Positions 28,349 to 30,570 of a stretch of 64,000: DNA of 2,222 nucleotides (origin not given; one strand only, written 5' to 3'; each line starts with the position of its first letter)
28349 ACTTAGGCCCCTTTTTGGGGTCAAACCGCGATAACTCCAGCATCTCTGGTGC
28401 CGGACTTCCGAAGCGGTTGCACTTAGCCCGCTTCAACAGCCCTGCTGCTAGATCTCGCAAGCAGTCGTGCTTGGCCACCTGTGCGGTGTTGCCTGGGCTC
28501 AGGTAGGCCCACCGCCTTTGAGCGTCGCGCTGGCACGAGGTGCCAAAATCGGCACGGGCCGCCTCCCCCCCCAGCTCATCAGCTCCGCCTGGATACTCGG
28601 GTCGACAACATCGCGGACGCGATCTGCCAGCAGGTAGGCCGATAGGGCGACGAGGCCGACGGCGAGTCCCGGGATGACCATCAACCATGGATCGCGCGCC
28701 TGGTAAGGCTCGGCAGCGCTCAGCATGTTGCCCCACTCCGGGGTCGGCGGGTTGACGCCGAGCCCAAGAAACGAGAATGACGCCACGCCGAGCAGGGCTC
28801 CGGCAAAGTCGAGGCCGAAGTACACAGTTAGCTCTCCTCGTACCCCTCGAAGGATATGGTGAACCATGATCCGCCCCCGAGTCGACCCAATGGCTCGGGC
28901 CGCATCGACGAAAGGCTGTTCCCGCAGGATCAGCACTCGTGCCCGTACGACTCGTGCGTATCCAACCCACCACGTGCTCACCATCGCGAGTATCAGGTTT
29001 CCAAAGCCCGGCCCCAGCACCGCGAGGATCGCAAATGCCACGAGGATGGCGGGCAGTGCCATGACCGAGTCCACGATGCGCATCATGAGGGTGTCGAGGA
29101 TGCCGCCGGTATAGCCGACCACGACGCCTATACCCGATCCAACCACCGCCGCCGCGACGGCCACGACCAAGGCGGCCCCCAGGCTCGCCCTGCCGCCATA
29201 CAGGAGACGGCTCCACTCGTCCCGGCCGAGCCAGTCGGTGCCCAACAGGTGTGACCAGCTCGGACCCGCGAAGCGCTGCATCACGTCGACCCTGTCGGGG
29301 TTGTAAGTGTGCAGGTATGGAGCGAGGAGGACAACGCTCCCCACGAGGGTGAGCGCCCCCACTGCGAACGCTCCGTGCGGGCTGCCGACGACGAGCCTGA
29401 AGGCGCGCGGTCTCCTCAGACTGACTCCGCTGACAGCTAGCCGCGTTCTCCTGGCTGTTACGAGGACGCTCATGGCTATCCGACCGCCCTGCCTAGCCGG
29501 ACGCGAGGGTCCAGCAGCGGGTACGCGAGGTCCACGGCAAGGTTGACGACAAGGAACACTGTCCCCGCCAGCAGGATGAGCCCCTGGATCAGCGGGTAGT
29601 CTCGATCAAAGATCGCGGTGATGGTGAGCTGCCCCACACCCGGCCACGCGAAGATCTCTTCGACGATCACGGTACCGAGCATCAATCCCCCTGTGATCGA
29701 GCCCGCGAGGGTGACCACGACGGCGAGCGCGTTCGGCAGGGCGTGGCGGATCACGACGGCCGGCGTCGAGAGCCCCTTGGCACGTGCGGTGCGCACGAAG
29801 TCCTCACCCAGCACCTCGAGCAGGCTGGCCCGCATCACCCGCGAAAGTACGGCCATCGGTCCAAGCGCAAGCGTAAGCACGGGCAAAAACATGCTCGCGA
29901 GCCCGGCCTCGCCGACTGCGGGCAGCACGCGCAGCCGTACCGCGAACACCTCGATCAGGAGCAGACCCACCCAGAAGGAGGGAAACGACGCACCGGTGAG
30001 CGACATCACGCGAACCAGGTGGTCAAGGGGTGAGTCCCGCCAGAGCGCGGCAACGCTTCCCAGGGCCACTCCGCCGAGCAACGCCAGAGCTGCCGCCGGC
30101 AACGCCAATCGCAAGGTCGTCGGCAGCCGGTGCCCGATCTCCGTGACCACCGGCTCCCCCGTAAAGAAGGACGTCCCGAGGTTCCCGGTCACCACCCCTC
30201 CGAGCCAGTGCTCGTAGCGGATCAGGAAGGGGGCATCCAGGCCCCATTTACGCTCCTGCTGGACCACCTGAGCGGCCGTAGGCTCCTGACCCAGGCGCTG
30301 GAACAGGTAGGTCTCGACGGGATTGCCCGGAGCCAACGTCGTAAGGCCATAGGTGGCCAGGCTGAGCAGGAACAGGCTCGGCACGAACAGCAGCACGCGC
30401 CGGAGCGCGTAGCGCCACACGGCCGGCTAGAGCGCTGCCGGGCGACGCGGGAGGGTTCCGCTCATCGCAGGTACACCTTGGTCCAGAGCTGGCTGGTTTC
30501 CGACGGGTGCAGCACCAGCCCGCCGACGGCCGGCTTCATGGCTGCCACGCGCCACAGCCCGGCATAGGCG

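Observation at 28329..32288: Perfect 57-bp direct repeat flanks an ABC-importer cassette that splits crtYd from crtZ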

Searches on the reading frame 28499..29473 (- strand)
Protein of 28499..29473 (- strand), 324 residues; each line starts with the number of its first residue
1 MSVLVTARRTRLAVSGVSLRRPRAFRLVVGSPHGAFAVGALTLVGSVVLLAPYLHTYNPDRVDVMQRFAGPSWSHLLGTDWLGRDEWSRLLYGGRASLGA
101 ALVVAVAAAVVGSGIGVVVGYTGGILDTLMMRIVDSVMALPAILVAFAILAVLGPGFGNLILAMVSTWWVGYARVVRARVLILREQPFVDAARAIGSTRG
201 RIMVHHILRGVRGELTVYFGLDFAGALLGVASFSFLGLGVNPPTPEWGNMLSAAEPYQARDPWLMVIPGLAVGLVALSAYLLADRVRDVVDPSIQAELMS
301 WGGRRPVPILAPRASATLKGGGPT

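Call 7: search_protein_families(library=pfam, proteins=[window:28499-29473:-])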
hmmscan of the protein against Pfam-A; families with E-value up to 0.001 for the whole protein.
window:28499-29473:- (324 aa): 1 family
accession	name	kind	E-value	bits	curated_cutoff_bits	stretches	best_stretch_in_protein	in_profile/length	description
PF00528.27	BPD_transp_1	-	2e-27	96.6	26.4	1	112-294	1-182/184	Binding-protein-dependent transport system inner membrane component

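Call 55: search_protein_families(library=ncbifam, proteins=[window:28499-29473:-], max_evalue=0.00001)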
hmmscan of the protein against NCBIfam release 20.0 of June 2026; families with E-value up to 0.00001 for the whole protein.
window:28499-29473:- (324 aa): 15 families
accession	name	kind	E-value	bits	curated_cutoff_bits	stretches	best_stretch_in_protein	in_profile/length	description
NF045474.1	Opp2C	equivalog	4.1e-76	255.7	300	1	57-291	2-236/236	nickel transporter permease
TIGR02790.1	nickel_nikC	equivalog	8.7e-76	254.9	358.45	1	37-290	4-257/258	nickel ABC transporter permease subunit NikC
NF045473.1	Opp1C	equivalog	1.7e-70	237.5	350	1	41-293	14-266/267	nickel/cobalt ABC transporter permease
NF007738.0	PRK10417.1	equivalog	8.9e-67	225.5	335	1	41-297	18-274/277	nickel ABC transporter permease subunit NikC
NF045476.1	Opp4C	equivalog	3.2e-66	223.4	350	1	38-292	20-277/278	oligopeptide ABC transporter permease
NF011662.0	PRK15082.1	equivalog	3.8e-59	200.5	484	1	42-296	47-302/303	glutathione ABC transporter permease GsiD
NF047573.1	opine_perm_CntC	exception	1e-58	198.9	440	1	40-293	14-270/271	staphylopine uptake ABC transporter permease subunit CntC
NF007376.0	PRK09881.1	equivalog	4.2e-58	196.7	434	1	23-295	22-294/298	D,D-dipeptide ABC transporter permease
NF008160.0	PRK10913.1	equivalog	1.9e-50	172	483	1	69-294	73-298/300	dipeptide ABC transporter permease DppC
NF045475.1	Opp3C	equivalog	2.8e-48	164.7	450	1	74-294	107-327/328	oligopeptide ABC transporter permease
NF011935.0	PRK15406.1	equivalog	9.6e-36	124.1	433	1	12-293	18-300/302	oligopeptide ABC transporter permease OppC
NF043080.1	MMSYN1_0166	equivalog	1.3e-35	122.8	370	1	44-293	50-304/307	oligopeptide ABC transporter permease OppC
NF011691.0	PRK15111.1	equivalog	1.4e-34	120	379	1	46-291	41-292/296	putrescine export ABC transporter permease SapC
NF011596.0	PRK15021.1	subfamily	2.6e-23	82.6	439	1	67-293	112-338/341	microcin C ABC transporter permease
NF045472.1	Opp4B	equivalog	9.5e-06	25.1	450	0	160-294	193-318/319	oligopeptide ABC transporter permease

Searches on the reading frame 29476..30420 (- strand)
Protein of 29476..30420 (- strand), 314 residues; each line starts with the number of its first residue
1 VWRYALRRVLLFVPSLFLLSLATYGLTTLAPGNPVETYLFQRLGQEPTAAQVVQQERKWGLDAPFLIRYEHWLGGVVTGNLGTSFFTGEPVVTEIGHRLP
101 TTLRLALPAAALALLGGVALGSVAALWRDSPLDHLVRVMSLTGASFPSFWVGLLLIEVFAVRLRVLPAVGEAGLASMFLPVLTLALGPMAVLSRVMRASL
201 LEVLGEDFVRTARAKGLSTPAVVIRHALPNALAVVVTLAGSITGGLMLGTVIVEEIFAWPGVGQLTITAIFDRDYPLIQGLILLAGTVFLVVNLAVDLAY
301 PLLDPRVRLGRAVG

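Call 7: search_protein_families(library=pfam, proteins=[window:29476-30420:-])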
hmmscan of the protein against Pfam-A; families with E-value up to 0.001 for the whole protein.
window:29476-30420:- (314 aa): 2 families
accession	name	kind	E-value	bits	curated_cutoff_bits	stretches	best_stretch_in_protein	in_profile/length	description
PF00528.27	BPD_transp_1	-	2.1e-38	132.4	26.4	1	117-308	1-183/184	Binding-protein-dependent transport system inner membrane component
PF19300.4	BPD_transp_1_N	-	2.3e-09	37.8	23.8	1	1-106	1-114/114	Binding-prot-dependent transport system membrane comp, N-term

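Call 55: search_protein_families(library=ncbifam, proteins=[window:29476-30420:-], max_evalue=0.00001)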
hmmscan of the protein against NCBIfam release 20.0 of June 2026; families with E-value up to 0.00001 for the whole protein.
window:29476-30420:- (314 aa): 19 families
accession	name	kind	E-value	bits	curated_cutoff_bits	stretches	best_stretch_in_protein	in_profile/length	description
NF045470.1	Opp2B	equivalog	1.9e-98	329.4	350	1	8-308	1-300/300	nickel ABC transporter permease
NF045469.1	Opp1B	equivalog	9.7e-88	294.6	380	1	1-308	1-307/307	nickel/cobalt ABC transporter permease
TIGR02789.1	nickel_nikB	equivalog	1.4e-85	287.5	447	1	1-308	1-307/314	nickel ABC transporter permease subunit NikB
NF007677.0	PRK10352.1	equivalog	1.4e-81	274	433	1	1-310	1-309/314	nickel ABC transporter permease subunit NikB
NF011661.0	PRK15081.1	equivalog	1.7e-70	237.9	463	1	1-308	1-304/306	glutathione ABC transporter permease GsiC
NF045471.1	Opp3B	equivalog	2.2e-68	230.9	480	1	1-309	1-304/308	oligopeptide ABC transporter permease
NF007008.0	PRK09471.1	equivalog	2.9e-61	207.6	388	1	1-308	1-305/306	oligopeptide ABC transporter permease OppB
NF008161.0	PRK10914.1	equivalog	3.7e-61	207.2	590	2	174-308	202-336/339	dipeptide ABC transporter permease DppB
NF045472.1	Opp4B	equivalog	2.1e-60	204.7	450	1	1-308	1-319/319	oligopeptide ABC transporter permease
NF011690.0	PRK15110.1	equivalog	6.1e-41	140.9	432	2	174-300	180-306/321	putrescine export ABC transporter permease SapB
NF011712.0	PRK15133.1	subfamily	1.4e-31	109.8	445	2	177-308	228-360/364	microcin C ABC transporter permease YejB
NF043081.1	MMSYN1_0165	equivalog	1.4e-24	86.8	350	1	72-310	150-387/388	oligopeptide ABC transporter permease OppB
NF045476.1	Opp4C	equivalog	9e-11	41.5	350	1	101-245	78-208/278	oligopeptide ABC transporter permease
NF045473.1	Opp1C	equivalog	3.1e-10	39.9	350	1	88-248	56-201/267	nickel/cobalt ABC transporter permease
NF047573.1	opine_perm_CntC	exception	5.6e-08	32.5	440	1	94-248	66-205/271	staphylopine uptake ABC transporter permease subunit CntC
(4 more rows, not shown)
